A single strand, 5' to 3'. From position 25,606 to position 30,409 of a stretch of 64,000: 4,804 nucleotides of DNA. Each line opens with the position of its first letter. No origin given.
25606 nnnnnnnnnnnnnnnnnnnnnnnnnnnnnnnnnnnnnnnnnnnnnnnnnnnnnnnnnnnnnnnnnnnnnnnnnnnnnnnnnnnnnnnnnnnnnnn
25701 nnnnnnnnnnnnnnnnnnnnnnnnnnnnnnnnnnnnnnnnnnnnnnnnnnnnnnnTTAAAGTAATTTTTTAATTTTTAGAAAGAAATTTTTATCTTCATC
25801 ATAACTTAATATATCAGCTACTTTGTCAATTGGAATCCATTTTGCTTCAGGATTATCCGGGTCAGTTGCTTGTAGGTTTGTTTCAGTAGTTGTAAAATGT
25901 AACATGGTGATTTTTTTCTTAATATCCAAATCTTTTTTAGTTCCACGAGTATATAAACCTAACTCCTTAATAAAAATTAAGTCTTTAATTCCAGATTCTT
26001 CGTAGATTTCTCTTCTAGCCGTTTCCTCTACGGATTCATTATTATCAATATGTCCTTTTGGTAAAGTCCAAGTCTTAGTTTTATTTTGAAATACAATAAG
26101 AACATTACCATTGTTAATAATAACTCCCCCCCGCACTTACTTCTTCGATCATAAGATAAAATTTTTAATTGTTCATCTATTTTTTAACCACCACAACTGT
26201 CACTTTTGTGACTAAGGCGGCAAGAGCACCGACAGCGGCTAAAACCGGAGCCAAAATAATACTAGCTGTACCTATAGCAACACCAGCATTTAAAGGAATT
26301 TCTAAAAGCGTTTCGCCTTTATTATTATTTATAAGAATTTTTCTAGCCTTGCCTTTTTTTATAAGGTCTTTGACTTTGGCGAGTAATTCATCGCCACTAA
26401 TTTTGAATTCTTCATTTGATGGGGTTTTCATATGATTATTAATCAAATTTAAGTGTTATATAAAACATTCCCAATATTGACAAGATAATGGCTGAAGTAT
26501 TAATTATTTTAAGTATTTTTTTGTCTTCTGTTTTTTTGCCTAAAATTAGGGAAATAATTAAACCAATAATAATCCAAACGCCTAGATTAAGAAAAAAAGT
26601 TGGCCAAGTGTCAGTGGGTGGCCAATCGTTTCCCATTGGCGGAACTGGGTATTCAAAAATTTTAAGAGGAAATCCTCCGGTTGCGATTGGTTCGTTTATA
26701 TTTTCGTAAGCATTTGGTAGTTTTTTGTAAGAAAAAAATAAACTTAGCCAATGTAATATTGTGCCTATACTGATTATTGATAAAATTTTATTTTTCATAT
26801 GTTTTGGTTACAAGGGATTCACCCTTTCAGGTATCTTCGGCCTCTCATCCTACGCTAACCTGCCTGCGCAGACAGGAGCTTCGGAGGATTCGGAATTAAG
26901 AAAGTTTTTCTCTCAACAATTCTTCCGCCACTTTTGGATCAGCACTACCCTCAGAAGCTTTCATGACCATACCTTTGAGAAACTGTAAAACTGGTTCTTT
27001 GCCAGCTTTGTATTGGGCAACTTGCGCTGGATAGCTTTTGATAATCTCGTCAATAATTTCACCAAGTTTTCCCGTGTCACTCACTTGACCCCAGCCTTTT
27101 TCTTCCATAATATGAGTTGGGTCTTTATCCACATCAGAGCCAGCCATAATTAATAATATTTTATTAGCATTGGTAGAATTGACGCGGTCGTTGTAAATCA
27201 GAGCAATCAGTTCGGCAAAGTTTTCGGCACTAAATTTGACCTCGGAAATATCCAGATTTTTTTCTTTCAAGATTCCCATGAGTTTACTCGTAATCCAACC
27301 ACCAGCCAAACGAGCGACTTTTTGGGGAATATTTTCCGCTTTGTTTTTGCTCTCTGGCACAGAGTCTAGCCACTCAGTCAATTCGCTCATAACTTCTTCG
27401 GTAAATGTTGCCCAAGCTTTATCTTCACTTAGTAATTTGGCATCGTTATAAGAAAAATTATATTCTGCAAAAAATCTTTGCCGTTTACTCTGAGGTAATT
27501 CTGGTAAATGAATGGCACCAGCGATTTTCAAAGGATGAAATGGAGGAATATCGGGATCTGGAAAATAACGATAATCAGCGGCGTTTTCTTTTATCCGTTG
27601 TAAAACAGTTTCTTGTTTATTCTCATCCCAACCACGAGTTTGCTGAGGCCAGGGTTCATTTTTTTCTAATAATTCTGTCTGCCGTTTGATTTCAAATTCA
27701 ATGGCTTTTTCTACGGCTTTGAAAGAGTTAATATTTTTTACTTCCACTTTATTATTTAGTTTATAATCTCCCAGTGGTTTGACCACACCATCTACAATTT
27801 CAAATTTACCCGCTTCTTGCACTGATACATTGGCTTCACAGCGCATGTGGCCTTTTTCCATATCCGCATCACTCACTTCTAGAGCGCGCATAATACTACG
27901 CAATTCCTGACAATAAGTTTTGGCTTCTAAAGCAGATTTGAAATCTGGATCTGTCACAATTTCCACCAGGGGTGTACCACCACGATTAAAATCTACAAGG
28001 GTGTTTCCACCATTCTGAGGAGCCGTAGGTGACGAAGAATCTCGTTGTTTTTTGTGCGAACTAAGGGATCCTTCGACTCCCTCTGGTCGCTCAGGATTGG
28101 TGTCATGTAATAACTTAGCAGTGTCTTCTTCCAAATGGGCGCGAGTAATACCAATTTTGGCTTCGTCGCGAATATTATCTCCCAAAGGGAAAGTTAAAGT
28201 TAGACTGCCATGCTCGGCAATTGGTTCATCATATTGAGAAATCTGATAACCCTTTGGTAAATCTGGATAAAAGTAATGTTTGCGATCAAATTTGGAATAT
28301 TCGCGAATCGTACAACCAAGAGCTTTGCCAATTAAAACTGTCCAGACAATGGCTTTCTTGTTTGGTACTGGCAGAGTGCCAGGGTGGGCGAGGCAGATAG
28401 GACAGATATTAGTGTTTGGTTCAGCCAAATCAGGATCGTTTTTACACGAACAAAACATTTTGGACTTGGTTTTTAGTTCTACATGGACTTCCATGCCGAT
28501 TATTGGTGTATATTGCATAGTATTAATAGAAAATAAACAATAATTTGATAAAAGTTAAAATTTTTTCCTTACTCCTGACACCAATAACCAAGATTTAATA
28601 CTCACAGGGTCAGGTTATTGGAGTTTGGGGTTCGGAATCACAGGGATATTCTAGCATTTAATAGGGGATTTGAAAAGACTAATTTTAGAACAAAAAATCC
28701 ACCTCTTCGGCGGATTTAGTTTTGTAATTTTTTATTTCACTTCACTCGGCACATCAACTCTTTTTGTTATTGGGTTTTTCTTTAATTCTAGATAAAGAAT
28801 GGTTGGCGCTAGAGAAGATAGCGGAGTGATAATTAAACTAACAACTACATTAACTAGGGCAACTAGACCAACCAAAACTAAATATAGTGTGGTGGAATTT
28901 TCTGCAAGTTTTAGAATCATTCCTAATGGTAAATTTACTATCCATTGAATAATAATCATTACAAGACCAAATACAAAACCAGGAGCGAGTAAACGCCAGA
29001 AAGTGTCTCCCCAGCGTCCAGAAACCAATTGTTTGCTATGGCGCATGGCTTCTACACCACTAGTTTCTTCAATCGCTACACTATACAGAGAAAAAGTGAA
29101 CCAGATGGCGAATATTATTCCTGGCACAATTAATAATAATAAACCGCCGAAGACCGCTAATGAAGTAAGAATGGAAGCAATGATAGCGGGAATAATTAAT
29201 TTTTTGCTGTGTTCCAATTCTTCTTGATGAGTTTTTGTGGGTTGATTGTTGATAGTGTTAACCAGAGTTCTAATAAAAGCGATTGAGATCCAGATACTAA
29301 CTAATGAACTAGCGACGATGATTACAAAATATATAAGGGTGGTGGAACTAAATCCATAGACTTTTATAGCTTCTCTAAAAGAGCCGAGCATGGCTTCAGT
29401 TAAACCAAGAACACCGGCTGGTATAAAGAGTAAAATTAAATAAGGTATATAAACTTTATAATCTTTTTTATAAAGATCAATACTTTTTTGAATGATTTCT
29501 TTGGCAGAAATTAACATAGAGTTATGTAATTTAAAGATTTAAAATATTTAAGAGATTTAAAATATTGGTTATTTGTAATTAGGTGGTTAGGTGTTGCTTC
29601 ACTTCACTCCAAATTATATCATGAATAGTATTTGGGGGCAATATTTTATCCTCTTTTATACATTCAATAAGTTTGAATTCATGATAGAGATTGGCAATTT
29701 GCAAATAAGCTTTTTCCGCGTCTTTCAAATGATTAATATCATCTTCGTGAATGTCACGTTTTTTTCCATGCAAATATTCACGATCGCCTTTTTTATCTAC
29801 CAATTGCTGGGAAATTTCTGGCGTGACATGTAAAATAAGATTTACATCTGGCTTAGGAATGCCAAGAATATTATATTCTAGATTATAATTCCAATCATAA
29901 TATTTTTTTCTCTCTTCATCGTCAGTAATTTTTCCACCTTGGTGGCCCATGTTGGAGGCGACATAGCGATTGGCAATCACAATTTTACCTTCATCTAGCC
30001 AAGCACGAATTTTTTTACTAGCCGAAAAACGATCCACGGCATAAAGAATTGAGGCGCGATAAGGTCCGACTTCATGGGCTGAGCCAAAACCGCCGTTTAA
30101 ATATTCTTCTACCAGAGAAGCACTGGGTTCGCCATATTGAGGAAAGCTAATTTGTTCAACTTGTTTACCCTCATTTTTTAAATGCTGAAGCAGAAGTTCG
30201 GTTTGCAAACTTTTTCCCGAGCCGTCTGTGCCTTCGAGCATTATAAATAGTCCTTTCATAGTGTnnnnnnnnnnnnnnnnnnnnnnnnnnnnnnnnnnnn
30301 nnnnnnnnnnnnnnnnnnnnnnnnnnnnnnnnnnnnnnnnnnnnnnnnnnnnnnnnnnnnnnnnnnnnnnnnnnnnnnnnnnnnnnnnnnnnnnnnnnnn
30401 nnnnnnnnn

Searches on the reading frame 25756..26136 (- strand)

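Call 8: search_protein_families(library=ncbifam, proteins=[window:25756-26136:-], max_evalue=0.00001)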
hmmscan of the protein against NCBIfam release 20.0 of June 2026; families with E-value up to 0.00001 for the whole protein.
window:25756-26136:- (126 aa): 6 families
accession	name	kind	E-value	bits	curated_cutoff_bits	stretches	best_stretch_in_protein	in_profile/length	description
NF052459.1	OxoGTPPhMutT1Mycb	equivalog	1.4e-09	37.5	475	1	11-122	19-125/292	8-oxo-(d)GTP phosphatase MutT1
NF001938.0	PRK00714.1-5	equivalog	3.7e-08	32.9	116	1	17-59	41-83/172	RNA pyrophosphohydrolase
NF001934.0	PRK00714.1-1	equivalog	4.4e-07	29.5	241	1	5-51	14-61/176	RNA pyrophosphohydrolase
NF041652.1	Nud_hyd_Dein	equivalog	6.2e-06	26.5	200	1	10-62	25-83/152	Nudix hydrolase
NF001937.0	PRK00714.1-4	equivalog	6.2e-06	25.9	139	0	8-52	18-62/161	RNA pyrophosphohydrolase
NF008736.0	PRK11762.1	equivalog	8.3e-06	25.4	169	1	23-63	76-118/186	ADP compounds hydrolase NudE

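Call 9: search_protein_families(library=pfam, proteins=[window:25756-26136:-], max_evalue=0.00001)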
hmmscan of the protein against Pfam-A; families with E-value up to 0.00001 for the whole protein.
window:25756-26136:- (126 aa): 1 family
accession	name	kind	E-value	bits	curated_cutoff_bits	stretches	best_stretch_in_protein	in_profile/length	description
PF00293.34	NUDIX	-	6.8e-17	62.2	21.1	1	4-116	7-128/134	NUDIX domain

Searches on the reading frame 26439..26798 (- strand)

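Call 8: search_protein_families(library=ncbifam, proteins=[window:26439-26798:-], max_evalue=0.00001)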
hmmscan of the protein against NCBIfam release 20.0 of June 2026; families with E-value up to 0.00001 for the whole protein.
window:26439-26798:- (119 aa): 0 families

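Call 9: search_protein_families(library=pfam, proteins=[window:26439-26798:-], max_evalue=0.00001)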
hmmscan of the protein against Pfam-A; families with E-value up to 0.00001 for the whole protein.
window:26439-26798:- (119 aa): 0 families

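Call 11: search_protein_families(library=pfam, proteins=[window:26439-26798:-], max_evalue=10)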
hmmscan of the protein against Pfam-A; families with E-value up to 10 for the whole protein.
window:26439-26798:- (119 aa): 3 families
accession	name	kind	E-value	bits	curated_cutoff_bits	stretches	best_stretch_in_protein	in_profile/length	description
PF14150.11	YesK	-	0.029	15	25.2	1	68-115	1-48/81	YesK-like protein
PF12113.13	SVM_signal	-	0.33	11.4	22.4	1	93-115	5-25/33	SVM protein signal sequence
PF11683.13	DUF3278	-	0.34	11.5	26.6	1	68-117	37-87/130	Protein of unknown function (DUF3278)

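Call 67: search_protein_families(library=pfam, proteins=[window:26439-26798:-], max_evalue=0.01)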
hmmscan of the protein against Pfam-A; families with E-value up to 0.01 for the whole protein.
window:26439-26798:- (119 aa): 0 families

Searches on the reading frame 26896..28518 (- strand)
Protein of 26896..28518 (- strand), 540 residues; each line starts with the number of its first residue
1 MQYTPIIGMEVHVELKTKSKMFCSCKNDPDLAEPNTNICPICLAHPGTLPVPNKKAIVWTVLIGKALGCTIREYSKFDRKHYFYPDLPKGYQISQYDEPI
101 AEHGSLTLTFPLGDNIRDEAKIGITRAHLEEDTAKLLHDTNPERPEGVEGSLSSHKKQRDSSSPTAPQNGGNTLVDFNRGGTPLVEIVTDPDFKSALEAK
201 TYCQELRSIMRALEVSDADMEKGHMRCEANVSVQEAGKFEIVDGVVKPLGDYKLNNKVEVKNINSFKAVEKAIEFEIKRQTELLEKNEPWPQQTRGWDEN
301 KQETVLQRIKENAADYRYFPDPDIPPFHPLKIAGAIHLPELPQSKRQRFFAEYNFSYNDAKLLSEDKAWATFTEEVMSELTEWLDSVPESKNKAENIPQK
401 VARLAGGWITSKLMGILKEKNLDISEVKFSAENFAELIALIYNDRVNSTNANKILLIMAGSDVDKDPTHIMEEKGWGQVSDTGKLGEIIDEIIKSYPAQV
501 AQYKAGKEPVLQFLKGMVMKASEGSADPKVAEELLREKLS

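Call 8: search_protein_families(library=ncbifam, proteins=[window:26896-28518:-], max_evalue=0.00001)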
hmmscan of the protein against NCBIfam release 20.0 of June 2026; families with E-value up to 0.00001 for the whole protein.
window:26896-28518:- (540 aa): 9 families
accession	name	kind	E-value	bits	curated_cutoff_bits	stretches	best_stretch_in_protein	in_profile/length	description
NF004012.0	PRK05477.1-2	equivalog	2.9e-168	560.5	338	1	2-539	3-478/481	Asp-tRNA(Asn)/Glu-tRNA(Gln) amidotransferase subunit GatB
TIGR00133.1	gatB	equivalog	2.4e-147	491.3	314.8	2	172-539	143-480/481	Asp-tRNA(Asn)/Glu-tRNA(Gln) amidotransferase subunit GatB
NF004014.0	PRK05477.1-4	equivalog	2.8e-147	491.3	414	2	170-539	136-474/475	Asp-tRNA(Asn)/Glu-tRNA(Gln) amidotransferase subunit GatB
NF004015.0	PRK05477.1-5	equivalog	3.4e-132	441.5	628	2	169-540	148-487/488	Asp-tRNA(Asn)/Glu-tRNA(Gln) amidotransferase subunit GatB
NF004013.0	PRK05477.1-3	equivalog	3.9e-121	405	653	2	172-539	160-499/501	Asp-tRNA(Asn)/Glu-tRNA(Gln) amidotransferase subunit GatB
NF004011.1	PRK05477.1-1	equivalog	2.4e-118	395.9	680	2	169-539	134-473/475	Asp-tRNA(Asn)/Glu-tRNA(Gln) amidotransferase subunit GatB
NF003107.0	PRK04028.1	equivalog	1.3e-29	103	456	1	291-539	404-624/630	Glu-tRNA(Gln) amidotransferase subunit GatE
NF011291.0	PRK14703.1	equivalog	1.3e-24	86.5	681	1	348-539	602-767/769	glutamine--tRNA ligase/YqeY domain fusion protein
TIGR00134.1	gatE_arch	equivalog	4.5e-19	68.1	319.55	1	314-539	418-618/622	Glu-tRNA(Gln) amidotransferase subunit GatE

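Call 9: search_protein_families(library=pfam, proteins=[window:26896-28518:-], max_evalue=0.00001)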
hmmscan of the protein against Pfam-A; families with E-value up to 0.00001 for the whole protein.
window:26896-28518:- (540 aa): 2 families
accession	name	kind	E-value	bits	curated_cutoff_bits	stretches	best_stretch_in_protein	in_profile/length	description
PF02934.20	GatB_N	-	3.8e-106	354.7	23.4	1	6-328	2-270/277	GatB/GatE catalytic domain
PF02637.23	GatB_Yqey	-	1.6e-36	125.9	27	1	402-539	13-148/148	GatB domain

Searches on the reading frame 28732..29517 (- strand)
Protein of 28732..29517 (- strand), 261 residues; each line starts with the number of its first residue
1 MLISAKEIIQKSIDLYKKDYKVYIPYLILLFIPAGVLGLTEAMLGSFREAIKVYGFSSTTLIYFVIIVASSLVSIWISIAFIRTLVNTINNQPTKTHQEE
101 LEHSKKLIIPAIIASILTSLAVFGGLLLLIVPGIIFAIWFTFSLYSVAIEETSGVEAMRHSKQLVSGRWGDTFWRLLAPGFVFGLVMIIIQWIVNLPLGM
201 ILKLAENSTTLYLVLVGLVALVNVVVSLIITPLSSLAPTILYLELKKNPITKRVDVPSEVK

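Call 8: search_protein_families(library=ncbifam, proteins=[window:28732-29517:-], max_evalue=0.00001)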
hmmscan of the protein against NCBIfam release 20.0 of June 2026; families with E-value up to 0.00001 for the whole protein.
window:28732-29517:- (261 aa): 1 family
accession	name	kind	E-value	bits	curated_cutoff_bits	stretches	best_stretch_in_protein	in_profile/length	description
NF002774.0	PRK02868.1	equivalog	8e-06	25.8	227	0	69-230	87-235/248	YciC family protein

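Call 9: search_protein_families(library=pfam, proteins=[window:28732-29517:-], max_evalue=0.00001)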
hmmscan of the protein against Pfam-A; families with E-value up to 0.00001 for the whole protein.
window:28732-29517:- (261 aa): 1 family
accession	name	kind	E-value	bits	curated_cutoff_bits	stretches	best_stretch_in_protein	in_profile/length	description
PF10110.14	GPDPase_memb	-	6.6e-09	35.4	29.6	0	106-244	146-284/321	Membrane domain of glycerophosphoryl diester phosphodiesterase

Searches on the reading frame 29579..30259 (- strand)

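Call 8: search_protein_families(library=ncbifam, proteins=[window:29579-30259:-], max_evalue=0.00001)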
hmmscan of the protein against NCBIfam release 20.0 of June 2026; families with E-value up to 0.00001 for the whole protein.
window:29579-30259:- (226 aa): 2 families
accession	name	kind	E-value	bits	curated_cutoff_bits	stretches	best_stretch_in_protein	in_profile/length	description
NF005923.0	PRK07933.1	equivalog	9.4e-35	119.9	193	1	5-190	2-184/213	dTMP kinase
TIGR00041.1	DTMP_kinase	equivalog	7.6e-22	78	83.25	1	2-190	3-175/196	dTMP kinase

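Call 9: search_protein_families(library=pfam, proteins=[window:29579-30259:-], max_evalue=0.00001)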
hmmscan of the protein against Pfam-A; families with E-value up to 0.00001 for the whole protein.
window:29579-30259:- (226 aa): 1 family
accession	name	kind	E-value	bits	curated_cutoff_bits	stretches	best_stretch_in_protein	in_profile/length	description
PF02223.23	Thymidylate_kin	-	6.6e-23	81.8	27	1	8-190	1-164/185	Thymidylate kinase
